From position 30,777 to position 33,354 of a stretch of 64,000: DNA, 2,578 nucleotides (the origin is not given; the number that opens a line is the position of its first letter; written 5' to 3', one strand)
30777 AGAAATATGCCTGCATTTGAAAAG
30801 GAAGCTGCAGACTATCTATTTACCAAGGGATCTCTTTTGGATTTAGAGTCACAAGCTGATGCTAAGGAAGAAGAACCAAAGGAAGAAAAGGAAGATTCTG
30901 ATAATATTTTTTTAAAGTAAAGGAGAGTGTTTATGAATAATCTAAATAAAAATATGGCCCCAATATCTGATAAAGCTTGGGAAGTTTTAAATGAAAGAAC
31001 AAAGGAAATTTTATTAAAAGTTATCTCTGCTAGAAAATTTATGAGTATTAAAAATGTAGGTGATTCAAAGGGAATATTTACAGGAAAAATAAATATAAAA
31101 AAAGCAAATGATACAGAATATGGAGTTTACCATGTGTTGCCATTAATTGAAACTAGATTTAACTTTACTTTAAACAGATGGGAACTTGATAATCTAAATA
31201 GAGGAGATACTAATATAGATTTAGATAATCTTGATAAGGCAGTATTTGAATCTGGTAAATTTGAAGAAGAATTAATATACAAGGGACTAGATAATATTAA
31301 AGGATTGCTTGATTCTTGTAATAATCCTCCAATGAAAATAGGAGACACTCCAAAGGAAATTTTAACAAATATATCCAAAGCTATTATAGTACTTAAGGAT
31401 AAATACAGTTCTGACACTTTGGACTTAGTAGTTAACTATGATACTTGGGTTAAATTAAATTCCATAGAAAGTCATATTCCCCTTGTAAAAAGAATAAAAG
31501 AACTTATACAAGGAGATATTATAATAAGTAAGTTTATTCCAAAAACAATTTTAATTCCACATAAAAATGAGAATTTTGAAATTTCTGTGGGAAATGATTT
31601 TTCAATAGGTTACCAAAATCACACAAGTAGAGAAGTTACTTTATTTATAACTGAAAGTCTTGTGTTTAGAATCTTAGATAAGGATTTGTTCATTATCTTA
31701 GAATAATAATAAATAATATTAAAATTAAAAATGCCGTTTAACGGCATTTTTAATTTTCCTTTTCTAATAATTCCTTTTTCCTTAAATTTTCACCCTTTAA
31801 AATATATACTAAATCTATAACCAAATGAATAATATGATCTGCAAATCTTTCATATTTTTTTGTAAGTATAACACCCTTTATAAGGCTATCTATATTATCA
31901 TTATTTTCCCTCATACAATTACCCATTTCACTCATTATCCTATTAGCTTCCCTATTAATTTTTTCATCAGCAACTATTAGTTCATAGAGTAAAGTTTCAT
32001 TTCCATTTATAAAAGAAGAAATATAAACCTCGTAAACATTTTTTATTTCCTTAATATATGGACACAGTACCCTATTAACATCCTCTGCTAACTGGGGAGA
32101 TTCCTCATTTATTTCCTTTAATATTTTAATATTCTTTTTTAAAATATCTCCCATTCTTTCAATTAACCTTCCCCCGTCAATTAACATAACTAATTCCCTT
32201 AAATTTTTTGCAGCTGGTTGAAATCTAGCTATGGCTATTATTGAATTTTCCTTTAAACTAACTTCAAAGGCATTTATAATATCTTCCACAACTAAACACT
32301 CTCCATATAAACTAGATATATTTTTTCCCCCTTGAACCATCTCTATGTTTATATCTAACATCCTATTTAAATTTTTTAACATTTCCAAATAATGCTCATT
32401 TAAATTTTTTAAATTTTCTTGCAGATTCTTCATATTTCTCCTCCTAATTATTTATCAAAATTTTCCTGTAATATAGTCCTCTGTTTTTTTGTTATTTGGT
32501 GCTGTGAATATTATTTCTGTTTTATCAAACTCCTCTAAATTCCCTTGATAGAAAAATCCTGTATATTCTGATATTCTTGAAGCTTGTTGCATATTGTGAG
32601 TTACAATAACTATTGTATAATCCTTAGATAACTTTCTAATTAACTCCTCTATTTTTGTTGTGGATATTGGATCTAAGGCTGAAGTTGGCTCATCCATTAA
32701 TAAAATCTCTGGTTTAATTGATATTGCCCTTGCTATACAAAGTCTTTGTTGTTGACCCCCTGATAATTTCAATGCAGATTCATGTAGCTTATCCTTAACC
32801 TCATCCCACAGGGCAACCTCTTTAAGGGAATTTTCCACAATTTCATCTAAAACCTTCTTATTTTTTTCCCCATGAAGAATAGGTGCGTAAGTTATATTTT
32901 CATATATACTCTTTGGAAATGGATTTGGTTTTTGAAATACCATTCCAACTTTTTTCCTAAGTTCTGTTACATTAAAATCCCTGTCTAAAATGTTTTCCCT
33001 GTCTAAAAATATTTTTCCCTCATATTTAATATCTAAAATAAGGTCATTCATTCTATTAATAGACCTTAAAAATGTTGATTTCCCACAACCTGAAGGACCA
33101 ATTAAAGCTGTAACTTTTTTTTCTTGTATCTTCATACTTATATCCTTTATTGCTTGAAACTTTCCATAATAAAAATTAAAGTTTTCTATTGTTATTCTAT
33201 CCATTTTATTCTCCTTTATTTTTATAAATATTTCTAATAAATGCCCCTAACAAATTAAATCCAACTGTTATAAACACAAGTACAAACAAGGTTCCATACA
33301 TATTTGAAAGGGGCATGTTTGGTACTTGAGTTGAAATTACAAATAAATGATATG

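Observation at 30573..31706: Encapsulin nanocompartment operon: EncFtn-like ferritin cargo tightly coupled to a family-1 encapsulin shell gene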

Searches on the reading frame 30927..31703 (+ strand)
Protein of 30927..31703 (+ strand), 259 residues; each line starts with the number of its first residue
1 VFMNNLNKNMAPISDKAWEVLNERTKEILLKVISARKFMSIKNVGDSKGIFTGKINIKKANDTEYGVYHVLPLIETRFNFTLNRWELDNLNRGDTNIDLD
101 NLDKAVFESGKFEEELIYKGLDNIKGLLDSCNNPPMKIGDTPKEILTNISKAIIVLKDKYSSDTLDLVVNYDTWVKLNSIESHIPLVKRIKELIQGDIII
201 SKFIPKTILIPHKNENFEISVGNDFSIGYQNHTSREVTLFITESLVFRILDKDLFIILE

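Call 3: search_protein_families(library=pfam, proteins=[window:30927-31703:+], max_evalue=0.01)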
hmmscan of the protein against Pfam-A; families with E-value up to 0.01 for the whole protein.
window:30927-31703:+ (259 aa): 1 family
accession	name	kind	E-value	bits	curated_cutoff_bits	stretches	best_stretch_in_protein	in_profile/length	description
PF04454.18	Linocin_M18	-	2.2e-56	191.4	24.3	1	3-245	1-252/253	Encapsulating protein for peroxidase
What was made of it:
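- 30933..31706 (+): Family 1 encapsulin shell gene (257 aa plus stop), predicted to form a T=1 shell. Contains R34 and D222 (targeting-peptide site) and W83 (equivalent to the T. maritima flavin-stacking Trp87). PF04454 at 2.2e-56 (call 3).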

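Call 4: search_protein_families(library=ncbifam, proteins=[window:30927-31703:+], max_evalue=0.01)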
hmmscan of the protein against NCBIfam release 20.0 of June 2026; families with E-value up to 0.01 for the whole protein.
window:30927-31703:+ (259 aa): 2 families
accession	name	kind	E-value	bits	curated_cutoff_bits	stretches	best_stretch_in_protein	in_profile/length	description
NF041155.2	encap_f1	equivalog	1.5e-54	185.1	100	1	6-256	1-259/261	family 1 encapsulin nanocompartment shell protein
NF046007.1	MAG1450_fam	subfamily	0.0013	18.1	425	1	114-172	55-112/317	MAG1450 family lipoprotein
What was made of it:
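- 30933..31706 (+): NF041155 at 185.1 bits against a cutoff of 100 (call 4).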

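Call 6: search_solved_structures(query=window:30927-31703:+, max_evalue=0.01, show_alignments=2)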
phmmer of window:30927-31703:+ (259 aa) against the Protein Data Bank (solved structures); distinct sequences matched with E-value up to 0.01: 24.
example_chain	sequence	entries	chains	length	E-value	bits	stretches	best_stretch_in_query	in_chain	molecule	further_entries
7mu1_A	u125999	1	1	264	1.4e-42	149.5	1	5-258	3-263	Maritimacin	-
3dkt_A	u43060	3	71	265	1.4e-42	149.5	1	5-258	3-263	Maritimacin | Type 1 encapsulin shell protein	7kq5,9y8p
7k5w_A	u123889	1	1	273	1.5e-42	149.3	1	5-258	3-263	Maritimacin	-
7lik_A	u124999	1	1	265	1.5e-41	146.1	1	5-258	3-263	Maritimacin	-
7lij_A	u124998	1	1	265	1.9e-41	145.7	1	5-258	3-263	Maritimacin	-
7lil_A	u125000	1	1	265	2.2e-41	145.6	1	5-258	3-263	Maritimacin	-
7lis_A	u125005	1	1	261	1e-39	140.1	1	5-258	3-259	Maritimacin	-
7lim_A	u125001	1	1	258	1.7e-38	136.1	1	5-258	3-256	Maritimacin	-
7lii_A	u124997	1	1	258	1.8e-38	136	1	5-258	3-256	Maritimacin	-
6wkv_A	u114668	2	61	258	3.2e-38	135.2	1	5-258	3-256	Encapsulin | Maritimacin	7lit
9e5e_A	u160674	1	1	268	2.1e-26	96.5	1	3-255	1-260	Bacteriocin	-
7p1t_A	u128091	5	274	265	1.4e-25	93.8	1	3-250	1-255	29 kDa antigen, Cfp29 | Type 1 encapsulin shell protein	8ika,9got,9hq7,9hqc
7phm_Z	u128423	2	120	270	1.5e-25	93.7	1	3-250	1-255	29 kDa antigen CFP29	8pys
9bkx_A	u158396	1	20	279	1.7e-25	93.6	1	3-250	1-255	Type 1 encapsulin shell protein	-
8u50_A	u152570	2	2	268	2.2e-24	89.9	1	3-256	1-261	Klebsiella pneumoniae family 1 encapsulin shell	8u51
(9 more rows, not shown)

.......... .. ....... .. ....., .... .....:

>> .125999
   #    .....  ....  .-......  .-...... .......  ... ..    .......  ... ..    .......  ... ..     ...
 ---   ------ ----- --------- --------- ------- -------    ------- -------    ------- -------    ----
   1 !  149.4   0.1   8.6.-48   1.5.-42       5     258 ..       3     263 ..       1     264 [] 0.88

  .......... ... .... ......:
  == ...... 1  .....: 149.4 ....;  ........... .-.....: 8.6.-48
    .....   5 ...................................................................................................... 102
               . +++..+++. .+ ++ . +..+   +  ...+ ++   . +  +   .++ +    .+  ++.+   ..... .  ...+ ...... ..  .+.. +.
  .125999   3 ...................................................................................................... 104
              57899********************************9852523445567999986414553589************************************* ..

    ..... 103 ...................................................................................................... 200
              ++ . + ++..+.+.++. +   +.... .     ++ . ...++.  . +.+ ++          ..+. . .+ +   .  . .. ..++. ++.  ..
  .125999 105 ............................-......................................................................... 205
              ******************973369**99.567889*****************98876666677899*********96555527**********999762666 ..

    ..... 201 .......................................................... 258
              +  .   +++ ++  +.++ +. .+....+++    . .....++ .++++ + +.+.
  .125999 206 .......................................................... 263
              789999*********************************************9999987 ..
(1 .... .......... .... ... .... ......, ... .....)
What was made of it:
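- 30933..31706 (+): 3DKT at 1.4e-42, full length (call 6).
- Checked: The shell aligns with T. maritima encapsulin over residues 5-258 against 3-263 of 264, E 1.4e-42 (call 6). T. maritima Met1 aligns with query residue 3 (call 6).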

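Call 8: find_related_loci(query=window:30933-31703:+, collection=genome_contigs, flank=6000)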
Query window:30933-31703:+ (257 aa) in genome_contigs; peptide patterns used: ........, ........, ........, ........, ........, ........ (x = any residue, [..] = any of these).
100 stretches matched a pattern; 2 encode a relative of the query (tblastn E <= 1e-3); 2 distinct loci.
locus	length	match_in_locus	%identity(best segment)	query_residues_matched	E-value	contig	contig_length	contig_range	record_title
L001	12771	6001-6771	78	1-257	3e-135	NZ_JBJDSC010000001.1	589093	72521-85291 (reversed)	Fusobacterium sp. MFO224 1, whole genome shotgun sequence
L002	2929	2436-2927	90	1-164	2e-96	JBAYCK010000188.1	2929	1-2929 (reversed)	MAG: Fusobacterium sp. isolate SO_2016_CLC_T2_26 scaffold84040_PH3_Jul20_2016, whole genome shotgun sequence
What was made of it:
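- Tried and rejected: (6) The genome_contigs scan found only 2 loci, because a single-protein query reaches close relatives only (call 8).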

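Call 20: find_homologous_proteins(query=window:30933-31703:+, max_evalue=1e-10)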
Query window:30933-31703:+ (257 aa): 14 proteins with E <= 1e-10 among 750 candidates.
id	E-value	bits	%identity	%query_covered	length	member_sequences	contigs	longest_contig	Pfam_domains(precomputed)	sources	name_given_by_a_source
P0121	1.3e-151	521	93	100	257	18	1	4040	PF04454.19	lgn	-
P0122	7.6e-134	463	80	100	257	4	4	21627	PF04454.19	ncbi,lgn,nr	ncbi:MAG: family 1 encapsulin nanocompartment shell protein [Fusobacterium sp. JB021]|nr:family 1 en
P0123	5.0e-127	441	78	100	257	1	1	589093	PF04454.19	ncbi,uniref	ncbi:family 1 encapsulin nanocompartment shell protein [Fusobacterium sp. MFO224]|uniref:family 1 en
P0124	1.8e-125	436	78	100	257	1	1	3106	PF04454.19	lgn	-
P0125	2.8e-115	402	67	100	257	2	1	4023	PF04454.19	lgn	-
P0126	8.5e-92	325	57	99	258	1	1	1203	PF04454.19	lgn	-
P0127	2.0e-73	265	76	62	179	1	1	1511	PF04454.19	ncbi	ncbi:MAG: family 1 encapsulin nanocompartment shell protein, partial [Fusobacterium sp.]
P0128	1.2e-57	214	43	99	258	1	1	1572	PF04454.19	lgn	-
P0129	3.3e-56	209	42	99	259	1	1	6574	PF04454.19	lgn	-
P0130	6.2e-55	205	42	97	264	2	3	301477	PF09950.16,PF04454.19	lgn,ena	-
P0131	6.9e-49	185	38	98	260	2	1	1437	PF04454.19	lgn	-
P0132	4.2e-47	179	38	97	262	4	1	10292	PF04454.19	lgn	-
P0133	1.4e-45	174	36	98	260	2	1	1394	PF04454.19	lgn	-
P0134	9.6e-44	168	34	98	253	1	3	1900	PF04454.19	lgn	-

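Call 39: predict_structure(alignment_id=A1)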
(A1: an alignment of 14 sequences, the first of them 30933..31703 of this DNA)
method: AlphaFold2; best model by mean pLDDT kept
length: 257 residues; sequences in the alignment: 14
mean_pLDDT: 91.1   pTM: 0.85
mean pLDDT of the five models: 91.1, 90.0, 88.8, 88.2, 76.5
residues with pLDDT >= 90: 187; 70-90: 68; 50-70: 2; < 50: 0
segments of 3 or more residues with pLDDT < 50: none
pLDDT, mean of each block of 10 residues (from residue 1): 89 93 94 94 83 87 87 95 89 90 96 92 91 92 95 84 93 83 88 95 93 92 95 96 92 94
secondary structure, 60 per line:
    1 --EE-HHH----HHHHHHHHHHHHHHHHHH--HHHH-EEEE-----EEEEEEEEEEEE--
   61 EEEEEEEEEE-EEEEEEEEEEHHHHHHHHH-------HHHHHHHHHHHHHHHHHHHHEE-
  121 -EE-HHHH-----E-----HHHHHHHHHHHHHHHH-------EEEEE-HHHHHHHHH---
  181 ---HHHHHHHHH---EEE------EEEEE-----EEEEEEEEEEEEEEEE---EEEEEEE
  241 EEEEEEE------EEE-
elements in order: H13-30 H33-36 E38-41 E47-58 E61-70 E72-81 H82-90 H98-117 H125-128 H140-155 E163-167 H169-177 H184-192 E196-198 E205-209 E215-230 E234-247 E254-256
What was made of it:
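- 30933..31706 (+): AF2 pLDDT 91.1 (call 39).
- The shell has pLDDT 91 (call 39).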

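Call 43: fold_search(model_id=the predicted structure, library=pdb)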
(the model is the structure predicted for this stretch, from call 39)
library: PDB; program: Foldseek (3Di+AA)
matches with E <= 10: 663; with E <= 0.001: 297
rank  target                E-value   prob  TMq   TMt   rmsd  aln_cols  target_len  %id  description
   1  9e5e_A                1.9e-25  1.00  0.89  0.86   2.8       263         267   26  Escherichia coli DyP peroxidase-loaded encapsulin shell (released 2025-03-19)
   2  7kq5                  1.2e-24  1.00  0.92  0.89   2.0       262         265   32  Cryo-EM structure of a thermostable encapsulin from T. maritima (released 2021-04-28)
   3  7lil                  1.9e-24  1.00  0.87  0.85   2.7       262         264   32  Thermotoga maritima Encapsulin Nanocompartment Pore Mutant SE3 (released 2022-02-09)
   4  7lis                  2.3e-24  1.00  0.90  0.88   2.1       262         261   32  Thermotoga maritima Encapsulin Nanocompartment Pore Mutant S5D (released 2022-02-09)
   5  7lij                  2.6e-24  1.00  0.87  0.85   2.6       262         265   32  Thermotoga maritima Encapsulin Nanocompartment Pore Mutant S1K (released 2022-02-09)
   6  6wkv_0                2.8e-24  1.00  0.90  0.90   1.9       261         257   31  Cryo-EM structure of engineered variant of the Encapsulin from Thermotoga maritima (TmE) (released 2021-04-21)
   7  9bkx_A                3.2e-24  1.00  0.91  0.88   2.5       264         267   25  Mycobacterium tuberculosis encapsulin in complex with DyP (released 2024-12-11)
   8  9bkx_E                3.4e-24  1.00  0.91  0.86   2.5       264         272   25  Mycobacterium tuberculosis encapsulin in complex with DyP (released 2024-12-11)
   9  9bkx_C                4.6e-24  1.00  0.92  0.88   2.4       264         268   25  Mycobacterium tuberculosis encapsulin in complex with DyP (released 2024-12-11)
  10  9bkx_D                5.5e-24  1.00  0.92  0.89   2.5       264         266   25  Mycobacterium tuberculosis encapsulin in complex with DyP (released 2024-12-11)
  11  8dn9                  5.5e-24  1.00  0.92  0.90   2.4       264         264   25  Acidipropionibacterium acidipropionici encapsulin in a closed state at pH 7.5 (released 2023-03-22)
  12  7phm_0                7.0e-24  1.00  0.90  0.88   2.4       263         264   25  Cryo-EM structure of Mycobacterium tuberculosis encapsulin (released 2022-07-20)
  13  7boj                  8.9e-24  1.00  0.89  0.86   2.7       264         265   23  Cryo-EM structure of the encapsulin shell from Mycobacterium smegmatis (released 2021-03-24)
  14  7lik                  8.9e-24  1.00  0.87  0.84   2.7       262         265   32  Thermotoga maritima Encapsulin Nanocompartment Pore Mutant S1R (released 2022-02-09)
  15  7lit                  9.5e-24  1.00  0.90  0.89   2.1       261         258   31  Thermotoga maritima Encapsulin Nanocompartment Pore Mutant S7G (released 2022-02-09)
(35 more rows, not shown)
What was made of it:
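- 30933..31706 (+): The top 27 Foldseek hits are all T=1 encapsulins, TM 0.85-0.92 (call 43).
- The top 50 structural matches are all encapsulins or encapsulin-like particles (call 43).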

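Call 46: find_encoding_contigs(protein=P0126, flank=2500, max_places=2)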
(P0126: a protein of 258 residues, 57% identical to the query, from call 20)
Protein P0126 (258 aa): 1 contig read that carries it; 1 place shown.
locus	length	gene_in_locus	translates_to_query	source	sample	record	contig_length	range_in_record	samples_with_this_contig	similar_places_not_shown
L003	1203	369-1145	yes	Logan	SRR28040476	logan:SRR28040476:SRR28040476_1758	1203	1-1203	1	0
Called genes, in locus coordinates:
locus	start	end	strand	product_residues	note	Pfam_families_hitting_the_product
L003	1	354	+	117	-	?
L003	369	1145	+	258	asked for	PF04454:Linocin_M18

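Call 47: find_encoding_contigs(protein=P0129, flank=2500, max_places=2)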
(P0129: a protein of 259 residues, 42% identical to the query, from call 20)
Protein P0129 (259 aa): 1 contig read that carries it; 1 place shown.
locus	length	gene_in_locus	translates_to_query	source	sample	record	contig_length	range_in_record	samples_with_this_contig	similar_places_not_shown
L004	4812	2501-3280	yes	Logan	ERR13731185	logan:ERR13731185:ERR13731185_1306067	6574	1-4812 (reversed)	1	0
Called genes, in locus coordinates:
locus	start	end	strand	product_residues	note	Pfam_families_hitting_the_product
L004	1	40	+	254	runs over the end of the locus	PF00528:BPD_transp_1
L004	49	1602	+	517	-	PF00005:ABC_tran, PF09818:ABC_ATPase (faint), PF13304:AAA_21 (faint), PF12974:Phosphonate-bd, PF13379:NMT1_2, PF09084:NMT1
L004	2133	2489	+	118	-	PF22277:EncFtn-like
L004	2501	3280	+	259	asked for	PF04454:Linocin_M18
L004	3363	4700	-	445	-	PF01554:MatE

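Call 48: find_encoding_contigs(protein=P0130, flank=2500, max_places=2)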
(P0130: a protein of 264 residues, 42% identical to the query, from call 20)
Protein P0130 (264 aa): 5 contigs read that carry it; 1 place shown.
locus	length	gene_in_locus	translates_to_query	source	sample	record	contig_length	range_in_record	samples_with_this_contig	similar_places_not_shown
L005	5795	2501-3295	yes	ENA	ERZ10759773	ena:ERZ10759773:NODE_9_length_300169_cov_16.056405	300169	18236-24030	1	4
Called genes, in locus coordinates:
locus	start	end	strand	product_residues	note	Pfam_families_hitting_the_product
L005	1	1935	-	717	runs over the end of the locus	PF08206:OB_RNB, PF17849:OB_Dis3, PF17876:CSD2, PF00773:RNB, PF00575:S1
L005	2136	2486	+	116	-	PF22277:EncFtn-like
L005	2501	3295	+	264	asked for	PF04454:Linocin_M18, PF09950:Major_capside (weak)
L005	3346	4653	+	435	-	PF00875:DNA_photolyase, PF03441:FAD_binding_7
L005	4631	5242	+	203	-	PF00440:TetR_N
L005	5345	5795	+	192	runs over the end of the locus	PF03264:Cytochrom_NNT, PF14522:Cytochrome_C7 (faint)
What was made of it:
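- One relative (P0130) carries a weak precomputed PF09950 Major_capside hit (call 48).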

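Call 49: find_encoding_contigs(protein=P0132, flank=2500, max_places=2)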
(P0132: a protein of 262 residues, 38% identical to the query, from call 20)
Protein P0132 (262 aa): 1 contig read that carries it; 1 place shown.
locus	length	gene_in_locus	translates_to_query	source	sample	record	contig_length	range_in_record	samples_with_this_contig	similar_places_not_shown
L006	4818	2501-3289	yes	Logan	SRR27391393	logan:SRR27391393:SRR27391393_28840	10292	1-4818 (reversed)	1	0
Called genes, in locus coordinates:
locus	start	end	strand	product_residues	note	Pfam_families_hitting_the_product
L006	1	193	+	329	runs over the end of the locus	PF00005:ABC_tran, PF08352:oligo_HPY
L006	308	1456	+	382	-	PF01979:Amidohydro_1, PF07969:Amidohydro_3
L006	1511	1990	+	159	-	-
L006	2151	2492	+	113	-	PF22277:EncFtn-like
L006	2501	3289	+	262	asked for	PF04454:Linocin_M18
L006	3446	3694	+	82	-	PF03840:SecG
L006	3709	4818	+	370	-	?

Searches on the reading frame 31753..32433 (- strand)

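Call 3: search_protein_families(library=pfam, proteins=[window:31753-32433:-], max_evalue=0.01)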
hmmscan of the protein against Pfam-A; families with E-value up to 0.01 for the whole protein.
window:31753-32433:- (227 aa): 2 families
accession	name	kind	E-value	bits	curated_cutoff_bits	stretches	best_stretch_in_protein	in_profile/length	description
PF01895.24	PhoU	-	9.2e-13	48.8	23.5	2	17-100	3-84/89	PhoU domain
PF07994.18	NAD_binding_5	-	0.0085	16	25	0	77-200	64-180/321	Myo-inositol-1-phosphate synthase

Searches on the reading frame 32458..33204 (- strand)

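Call 38: search_protein_families(library=pfam, proteins=[window:32458-33204:-], max_evalue=0.0001)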
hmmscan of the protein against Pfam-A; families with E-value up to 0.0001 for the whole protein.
window:32458-33204:- (249 aa): 5 families
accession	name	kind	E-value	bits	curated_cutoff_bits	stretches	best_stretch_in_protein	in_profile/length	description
PF00005.33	ABC_tran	-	2.9e-33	115.8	25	1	20-175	2-137/137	ABC transporter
PF13304.12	AAA_21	-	6.9e-13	49.8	27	1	123-205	213-300/304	AAA domain, putative AbiEii toxin, Type IV TA system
PF02463.25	SMC_N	-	2.6e-11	43.8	40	1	135-220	135-214/220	RecF/RecN/SMC N terminal domain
PF20703.3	nSTAND1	-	2.5e-05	24.5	27.1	1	7-47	11-51/379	Novel STAND NTPase 1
PF03193.22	RsgA_GTPase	-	4.3e-05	23.8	30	0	17-52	95-129/174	RsgA GTPase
